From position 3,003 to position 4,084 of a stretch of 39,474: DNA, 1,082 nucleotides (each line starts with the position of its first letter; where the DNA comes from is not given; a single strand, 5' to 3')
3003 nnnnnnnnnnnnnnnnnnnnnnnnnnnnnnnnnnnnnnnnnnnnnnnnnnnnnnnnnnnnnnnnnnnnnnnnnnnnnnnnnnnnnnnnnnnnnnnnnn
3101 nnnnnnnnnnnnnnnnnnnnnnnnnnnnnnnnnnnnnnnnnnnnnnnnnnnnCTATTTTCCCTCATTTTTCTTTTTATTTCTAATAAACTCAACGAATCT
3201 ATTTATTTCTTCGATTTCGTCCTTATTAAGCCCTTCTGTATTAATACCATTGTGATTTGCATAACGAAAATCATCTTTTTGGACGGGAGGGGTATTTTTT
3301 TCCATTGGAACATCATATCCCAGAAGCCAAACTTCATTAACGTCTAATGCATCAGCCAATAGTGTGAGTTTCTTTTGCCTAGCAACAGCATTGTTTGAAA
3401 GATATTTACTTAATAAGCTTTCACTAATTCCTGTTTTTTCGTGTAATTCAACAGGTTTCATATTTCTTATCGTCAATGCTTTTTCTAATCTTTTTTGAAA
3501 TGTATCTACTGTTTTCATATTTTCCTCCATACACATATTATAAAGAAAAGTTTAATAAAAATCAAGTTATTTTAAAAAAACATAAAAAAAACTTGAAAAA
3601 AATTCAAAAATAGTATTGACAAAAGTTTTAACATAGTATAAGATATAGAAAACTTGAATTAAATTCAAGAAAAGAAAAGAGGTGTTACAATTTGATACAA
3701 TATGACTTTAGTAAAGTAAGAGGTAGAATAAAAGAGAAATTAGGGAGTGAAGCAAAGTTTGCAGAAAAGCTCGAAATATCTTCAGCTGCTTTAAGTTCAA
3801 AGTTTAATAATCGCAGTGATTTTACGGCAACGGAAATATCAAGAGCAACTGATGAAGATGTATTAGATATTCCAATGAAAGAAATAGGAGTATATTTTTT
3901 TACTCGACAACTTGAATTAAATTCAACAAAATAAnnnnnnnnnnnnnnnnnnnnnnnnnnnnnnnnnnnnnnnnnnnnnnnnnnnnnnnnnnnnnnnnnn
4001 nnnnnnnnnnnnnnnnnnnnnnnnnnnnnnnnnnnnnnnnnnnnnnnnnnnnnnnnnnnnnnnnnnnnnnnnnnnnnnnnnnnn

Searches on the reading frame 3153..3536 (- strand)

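Call 43: search_protein_families(library=phrogs, proteins=[window:3153-3536:-], max_evalue=0.001)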
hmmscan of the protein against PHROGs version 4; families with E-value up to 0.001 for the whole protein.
window:3153-3536:- (127 aa): 5 families
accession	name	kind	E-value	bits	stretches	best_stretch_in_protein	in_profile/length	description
phrog_2967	-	transcription regulation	6.4e-17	62.8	1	5-82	3-80/225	transcriptional regulator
phrog_8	-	transcription regulation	9.5e-14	52.6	1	3-113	67-158/346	transcriptional regulator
phrog_4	-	transcription regulation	4.9e-11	43.2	1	5-96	127-217/400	transcriptional repressor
phrog_2328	-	transcription regulation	1.4e-07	32.4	1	8-81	11-84/128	transcriptional repressor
phrog_2439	-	transcription regulation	3e-07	30.6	1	15-119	10-109/367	transcriptional regulator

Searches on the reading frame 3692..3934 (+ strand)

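Call 101: search_protein_families(library=pfam, proteins=[window:3692-3934:+], max_evalue=0.001)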
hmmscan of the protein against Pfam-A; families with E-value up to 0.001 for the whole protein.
window:3692-3934:+ (80 aa): 1 family
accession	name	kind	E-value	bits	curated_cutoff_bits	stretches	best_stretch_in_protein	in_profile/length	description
PF05339.17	DUF739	-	2.1e-15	57.1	27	1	3-71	2-68/69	Protein of unknown function (DUF739)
